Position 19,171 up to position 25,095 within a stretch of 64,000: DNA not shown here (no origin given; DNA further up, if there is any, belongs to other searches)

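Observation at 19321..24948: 1875-aa surface lipoprotein carrying 28 tandem MopE-like Cys/Asp/Asn modules: candidate Ca2+/metal-binding fibre with hypervariable copy number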

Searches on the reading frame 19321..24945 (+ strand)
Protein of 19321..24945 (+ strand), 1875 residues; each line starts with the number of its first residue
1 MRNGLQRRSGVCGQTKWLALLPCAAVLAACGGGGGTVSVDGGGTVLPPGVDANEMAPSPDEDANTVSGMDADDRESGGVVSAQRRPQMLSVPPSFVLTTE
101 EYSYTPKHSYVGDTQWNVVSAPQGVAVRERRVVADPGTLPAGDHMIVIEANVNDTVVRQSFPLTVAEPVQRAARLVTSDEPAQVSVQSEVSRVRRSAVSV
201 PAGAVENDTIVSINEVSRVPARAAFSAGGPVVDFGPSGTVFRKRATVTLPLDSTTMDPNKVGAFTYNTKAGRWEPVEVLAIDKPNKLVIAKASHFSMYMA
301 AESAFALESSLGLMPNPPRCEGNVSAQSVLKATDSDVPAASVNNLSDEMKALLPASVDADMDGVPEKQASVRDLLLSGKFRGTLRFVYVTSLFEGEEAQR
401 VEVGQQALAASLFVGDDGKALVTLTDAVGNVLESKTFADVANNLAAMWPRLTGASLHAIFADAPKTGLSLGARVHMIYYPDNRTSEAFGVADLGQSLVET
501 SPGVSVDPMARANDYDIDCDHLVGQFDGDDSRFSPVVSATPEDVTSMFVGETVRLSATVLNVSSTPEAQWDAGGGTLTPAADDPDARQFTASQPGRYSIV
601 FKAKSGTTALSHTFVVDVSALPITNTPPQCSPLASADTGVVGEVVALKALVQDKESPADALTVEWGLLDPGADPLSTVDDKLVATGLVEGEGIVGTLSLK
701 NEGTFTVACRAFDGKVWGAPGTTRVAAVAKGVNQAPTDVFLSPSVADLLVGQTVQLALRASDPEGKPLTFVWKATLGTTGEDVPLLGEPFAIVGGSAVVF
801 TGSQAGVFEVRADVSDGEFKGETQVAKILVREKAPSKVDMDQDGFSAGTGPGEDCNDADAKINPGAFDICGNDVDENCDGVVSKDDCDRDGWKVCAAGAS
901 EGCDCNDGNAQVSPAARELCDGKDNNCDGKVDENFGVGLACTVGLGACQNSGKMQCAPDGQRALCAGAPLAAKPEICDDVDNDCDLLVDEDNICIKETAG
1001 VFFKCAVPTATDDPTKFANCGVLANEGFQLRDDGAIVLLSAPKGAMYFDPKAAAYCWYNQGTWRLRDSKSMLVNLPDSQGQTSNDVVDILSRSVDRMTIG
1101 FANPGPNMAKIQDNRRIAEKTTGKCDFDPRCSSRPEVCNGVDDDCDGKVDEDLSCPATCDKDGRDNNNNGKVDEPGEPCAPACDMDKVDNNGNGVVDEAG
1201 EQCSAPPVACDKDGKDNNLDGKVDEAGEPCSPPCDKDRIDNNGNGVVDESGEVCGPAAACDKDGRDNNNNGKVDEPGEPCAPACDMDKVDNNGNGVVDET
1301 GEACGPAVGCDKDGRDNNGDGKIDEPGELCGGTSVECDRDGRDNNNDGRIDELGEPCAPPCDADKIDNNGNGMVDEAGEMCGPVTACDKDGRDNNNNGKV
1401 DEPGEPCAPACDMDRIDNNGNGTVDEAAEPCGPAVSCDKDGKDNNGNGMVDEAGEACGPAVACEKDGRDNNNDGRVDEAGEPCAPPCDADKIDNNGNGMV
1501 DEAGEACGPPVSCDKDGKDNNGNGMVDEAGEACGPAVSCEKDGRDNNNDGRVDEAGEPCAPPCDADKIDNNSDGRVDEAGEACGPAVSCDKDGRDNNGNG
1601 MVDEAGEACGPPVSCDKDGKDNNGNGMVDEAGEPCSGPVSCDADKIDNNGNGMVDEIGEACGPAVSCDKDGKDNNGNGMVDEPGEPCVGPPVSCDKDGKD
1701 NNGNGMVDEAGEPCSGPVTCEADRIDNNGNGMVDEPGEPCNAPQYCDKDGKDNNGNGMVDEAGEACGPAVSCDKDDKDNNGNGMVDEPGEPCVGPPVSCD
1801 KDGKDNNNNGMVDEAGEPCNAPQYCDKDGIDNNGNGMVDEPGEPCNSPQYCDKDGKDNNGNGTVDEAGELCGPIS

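Call 4: search_protein_families(library=pfam, proteins=[window:19321-24945:+], max_evalue=0.1)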
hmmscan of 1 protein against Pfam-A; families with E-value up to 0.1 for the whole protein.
window:19321-24945:+ (1875 aa): 1 family
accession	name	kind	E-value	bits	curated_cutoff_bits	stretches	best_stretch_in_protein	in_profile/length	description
PF11617.13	Cu-binding_MopE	-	2.9e-19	69.4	27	4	904-933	1-30/30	Putative metal-binding motif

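Call 5: search_protein_families(library=ncbifam, proteins=[window:19321-24945:+], max_evalue=0.1)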
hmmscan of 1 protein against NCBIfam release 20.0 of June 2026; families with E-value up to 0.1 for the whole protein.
window:19321-24945:+ (1875 aa): 1 family
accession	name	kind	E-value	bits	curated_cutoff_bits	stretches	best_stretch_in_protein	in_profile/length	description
NF038111.1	rhom_dep_M36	equivalog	0.02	12.3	1700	1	739-837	1189-1282/1315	rhombosortase-dependent M36 family metallopeptidase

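Call 9: find_homologous_proteins(query=window:19321-24945:+, max_evalue=0.00001)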
Query window:19321-24945:+ (1875 aa): 3 proteins with E <= 0.00001 among 8000 candidates.
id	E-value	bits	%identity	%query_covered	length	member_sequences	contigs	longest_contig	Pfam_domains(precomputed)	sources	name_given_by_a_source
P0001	0.0e+0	4282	100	100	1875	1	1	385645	PF11617.14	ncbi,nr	ncbi:MAG: MopE-related protein [Deltaproteobacteria bacterium]|nr:MopE-related protein [Deltaproteob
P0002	0.0e+0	2141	60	84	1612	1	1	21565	PF11617.14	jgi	jgi:hypothetical protein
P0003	4.4e-8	49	27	18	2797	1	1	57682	PF11617.14,PF00415.25,PF13540.13,PF25390.2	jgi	jgi:alpha-tubulin suppressor-like RCC1 family protein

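Call 11: find_encoding_contigs(protein=P0002, flank=10000, max_places=4)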
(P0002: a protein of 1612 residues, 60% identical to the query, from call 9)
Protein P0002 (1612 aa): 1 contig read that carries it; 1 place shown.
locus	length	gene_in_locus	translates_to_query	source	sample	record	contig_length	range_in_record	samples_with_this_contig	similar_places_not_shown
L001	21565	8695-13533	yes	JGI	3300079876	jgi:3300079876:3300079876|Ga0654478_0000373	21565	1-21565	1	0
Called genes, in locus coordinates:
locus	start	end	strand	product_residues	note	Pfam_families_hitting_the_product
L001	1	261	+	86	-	?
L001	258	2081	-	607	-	PF00756:Esterase, PF01436:NHL (faint), PF08450:SGL, PF01731:Arylesterase (faint), PF03088:Str_synth (faint)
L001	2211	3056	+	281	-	PF07691:PA14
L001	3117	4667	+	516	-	-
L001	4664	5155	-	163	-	-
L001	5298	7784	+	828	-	PF01136:Peptidase_U32, PF12392:DUF3656, PF01136:Peptidase_U32 (weak)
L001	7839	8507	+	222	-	-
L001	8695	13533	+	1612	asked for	PF11617:Cu-binding_MopE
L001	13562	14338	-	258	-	-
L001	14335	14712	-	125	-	-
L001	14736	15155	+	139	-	-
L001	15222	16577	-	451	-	PF00909:Ammonium_transp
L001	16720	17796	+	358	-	PF00069:Pkinase, PF07714:PK_Tyr_Ser-Thr, PF01636:APH (faint), PF03109:ABC1 (weak)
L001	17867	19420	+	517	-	-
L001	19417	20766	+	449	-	PF00999:Na_H_Exchanger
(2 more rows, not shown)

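Call 12: find_encoding_contigs(protein=P0001, flank=10000, max_places=4)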
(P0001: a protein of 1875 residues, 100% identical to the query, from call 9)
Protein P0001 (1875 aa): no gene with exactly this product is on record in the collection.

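Call 14: search_solved_structures(query=window:19321-24945:+, max_evalue=1, show_alignments=3)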
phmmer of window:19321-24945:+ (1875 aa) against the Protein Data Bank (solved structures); distinct sequences matched with E-value up to 1: 11.
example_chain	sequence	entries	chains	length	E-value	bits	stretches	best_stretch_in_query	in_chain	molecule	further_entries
1xgq_B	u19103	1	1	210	0.055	13.8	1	698-780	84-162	antibody kappa heavy chain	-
1xgr_B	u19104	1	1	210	0.055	13.8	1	698-780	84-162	antibody kappa heavy chain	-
1xgt_B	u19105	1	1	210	0.055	13.8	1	698-780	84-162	antibody kappa heavy chain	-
1xgu_B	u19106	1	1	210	0.055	13.8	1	698-780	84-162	antibody kappa heavy chain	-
1dqj_B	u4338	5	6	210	0.055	13.8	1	698-780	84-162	ANTI-LYSOZYME ANTIBODY HYHEL-63 (HEAVY CHAIN) | immunoglobulin gamma 1 chain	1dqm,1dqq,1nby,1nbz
1xgp_B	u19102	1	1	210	0.056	13.8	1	698-780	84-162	antibody kappa heavy chain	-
1i7z_B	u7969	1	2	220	0.063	13.6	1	696-799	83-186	CHIMERA OF IG GAMMA-1 CHAIN: HUMAN CONSTANT REGION AND MOUSE VARIABLE REGION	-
3j70_A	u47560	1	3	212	0.075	13.3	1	662-802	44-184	monoclonal antibody 17b light chain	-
1ndg_B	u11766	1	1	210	0.56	10.4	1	698-780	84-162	immunoglobulin gamma 1 chain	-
6vl8_A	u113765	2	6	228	0.71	10.1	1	698-799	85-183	6-3 Fab heavy chain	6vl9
8a0y_A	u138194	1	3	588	0.77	10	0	685-773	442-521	Contactin-2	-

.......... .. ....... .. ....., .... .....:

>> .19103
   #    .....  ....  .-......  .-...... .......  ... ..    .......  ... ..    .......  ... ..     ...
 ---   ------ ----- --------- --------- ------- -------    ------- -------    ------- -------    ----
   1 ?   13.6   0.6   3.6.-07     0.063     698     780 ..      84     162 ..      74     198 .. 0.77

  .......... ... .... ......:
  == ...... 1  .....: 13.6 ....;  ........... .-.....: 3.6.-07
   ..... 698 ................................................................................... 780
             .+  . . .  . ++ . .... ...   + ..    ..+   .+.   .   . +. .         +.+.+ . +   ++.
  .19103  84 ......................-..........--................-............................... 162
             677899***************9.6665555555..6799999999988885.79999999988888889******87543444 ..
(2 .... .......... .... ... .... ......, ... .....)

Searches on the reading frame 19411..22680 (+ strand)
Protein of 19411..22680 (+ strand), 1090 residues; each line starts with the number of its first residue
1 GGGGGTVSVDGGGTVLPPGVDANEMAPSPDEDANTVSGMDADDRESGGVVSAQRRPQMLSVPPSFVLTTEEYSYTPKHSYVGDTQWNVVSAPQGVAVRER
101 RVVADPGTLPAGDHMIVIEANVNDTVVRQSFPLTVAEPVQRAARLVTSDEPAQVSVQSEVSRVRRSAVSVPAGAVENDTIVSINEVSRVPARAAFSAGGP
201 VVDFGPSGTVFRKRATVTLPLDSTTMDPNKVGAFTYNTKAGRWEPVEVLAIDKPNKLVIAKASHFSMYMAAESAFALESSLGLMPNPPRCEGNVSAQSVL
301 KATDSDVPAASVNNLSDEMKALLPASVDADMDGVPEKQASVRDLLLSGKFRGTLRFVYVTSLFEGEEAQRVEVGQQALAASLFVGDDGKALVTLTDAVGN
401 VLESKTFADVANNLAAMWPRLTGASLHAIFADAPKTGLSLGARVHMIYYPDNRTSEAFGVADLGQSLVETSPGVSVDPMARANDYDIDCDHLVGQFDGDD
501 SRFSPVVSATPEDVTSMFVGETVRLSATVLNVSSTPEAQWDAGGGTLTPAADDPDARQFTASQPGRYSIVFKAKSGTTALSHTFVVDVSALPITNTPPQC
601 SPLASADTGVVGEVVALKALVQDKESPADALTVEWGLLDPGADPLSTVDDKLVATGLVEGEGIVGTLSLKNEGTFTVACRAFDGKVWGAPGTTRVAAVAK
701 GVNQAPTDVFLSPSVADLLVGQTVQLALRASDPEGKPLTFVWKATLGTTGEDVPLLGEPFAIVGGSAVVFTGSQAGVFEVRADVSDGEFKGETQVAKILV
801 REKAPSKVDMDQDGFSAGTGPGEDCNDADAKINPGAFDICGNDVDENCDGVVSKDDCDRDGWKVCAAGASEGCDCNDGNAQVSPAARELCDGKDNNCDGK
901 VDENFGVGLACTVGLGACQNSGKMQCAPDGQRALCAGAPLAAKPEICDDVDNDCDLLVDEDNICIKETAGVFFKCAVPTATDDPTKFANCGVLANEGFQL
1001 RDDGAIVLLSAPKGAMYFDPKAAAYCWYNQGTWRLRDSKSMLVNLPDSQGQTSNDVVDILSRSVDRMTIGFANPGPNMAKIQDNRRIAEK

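Call 16: find_homologous_proteins(query=window:19411-22680:+, max_evalue=0.001)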
Query window:19411-22680:+ (1090 aa): 4 proteins with E <= 0.001 among 8000 candidates.
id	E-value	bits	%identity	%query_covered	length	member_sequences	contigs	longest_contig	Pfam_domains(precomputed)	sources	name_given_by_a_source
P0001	0.0e+0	2446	100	100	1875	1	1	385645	PF11617.14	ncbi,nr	ncbi:MAG: MopE-related protein [Deltaproteobacteria bacterium]|nr:MopE-related protein [Deltaproteob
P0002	0.0e+0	1473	62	97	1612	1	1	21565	PF11617.14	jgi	jgi:hypothetical protein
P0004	7.5e-28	115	35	14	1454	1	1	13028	PF22073.3,PF00801.27,PF15780.12,PF11617.14,PF22544.3,PF18911.7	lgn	-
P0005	3.7e-17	80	47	4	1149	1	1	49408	PF11617.14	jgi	jgi:large repetitive protein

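Call 18: find_related_loci(query=window:19411-22680:+, collection=genome_contigs, flank=10000)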
Query window:19411-22680:+ (1090 aa) in genome_contigs; peptide patterns used: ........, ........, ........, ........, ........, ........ (x = any residue, [..] = any of these).
23 stretches matched a pattern, but none encodes a relative of the query by tblastn (E <= 1e-3).

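Call 65: search_protein_families(library=pfam, proteins=[P0004, P0005], max_evalue=0.001)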
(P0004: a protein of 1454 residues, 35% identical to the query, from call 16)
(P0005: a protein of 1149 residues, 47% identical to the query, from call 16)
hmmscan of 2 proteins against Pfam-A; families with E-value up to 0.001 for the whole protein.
P0004 (1454 aa): 8 families
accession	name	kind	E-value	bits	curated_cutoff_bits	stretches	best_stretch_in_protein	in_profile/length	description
PF11617.13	Cu-binding_MopE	-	2.4e-127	415.1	27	14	181-210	1-30/30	Putative metal-binding motif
PF22544.2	HYDIN_VesB_CFA65-like_Ig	-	1.2e-06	29.1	25.5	1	59-154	2-92/100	HYDIN/CFA65/VesB-like, Ig-like domain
PF00801.26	PKD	-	1.4e-06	28.6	23.5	1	1161-1214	11-68/80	PKD domain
PF18911.6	PKD_4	-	5.7e-06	26.7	27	1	1149-1223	3-82/85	PKD domain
PF15780.11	ASH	-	1.2e-05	25.8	27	1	64-149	7-92/98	Abnormal spindle-like microcephaly-assoc'd, ASPM-SPD-2-Hydin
PF22073.2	Cep192_D4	-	1.3e-05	25.8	35.5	1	59-152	3-100/112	Cep192 domain 4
PF00147.23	Fibrinogen_C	-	0.00015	22.1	22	1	1243-1280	12-46/221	Fibrinogen beta and gamma chains, C-terminal globular domain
PF01410.23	COLFI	-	0.0007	19.4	26.2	0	1230-1273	28-70/233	Fibrillar collagen C-terminal domain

P0005 (1149 aa): 1 family
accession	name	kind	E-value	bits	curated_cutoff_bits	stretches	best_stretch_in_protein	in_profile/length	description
PF11617.13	Cu-binding_MopE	-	4.3e-106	347.2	27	14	399-428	1-30/30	Putative metal-binding motif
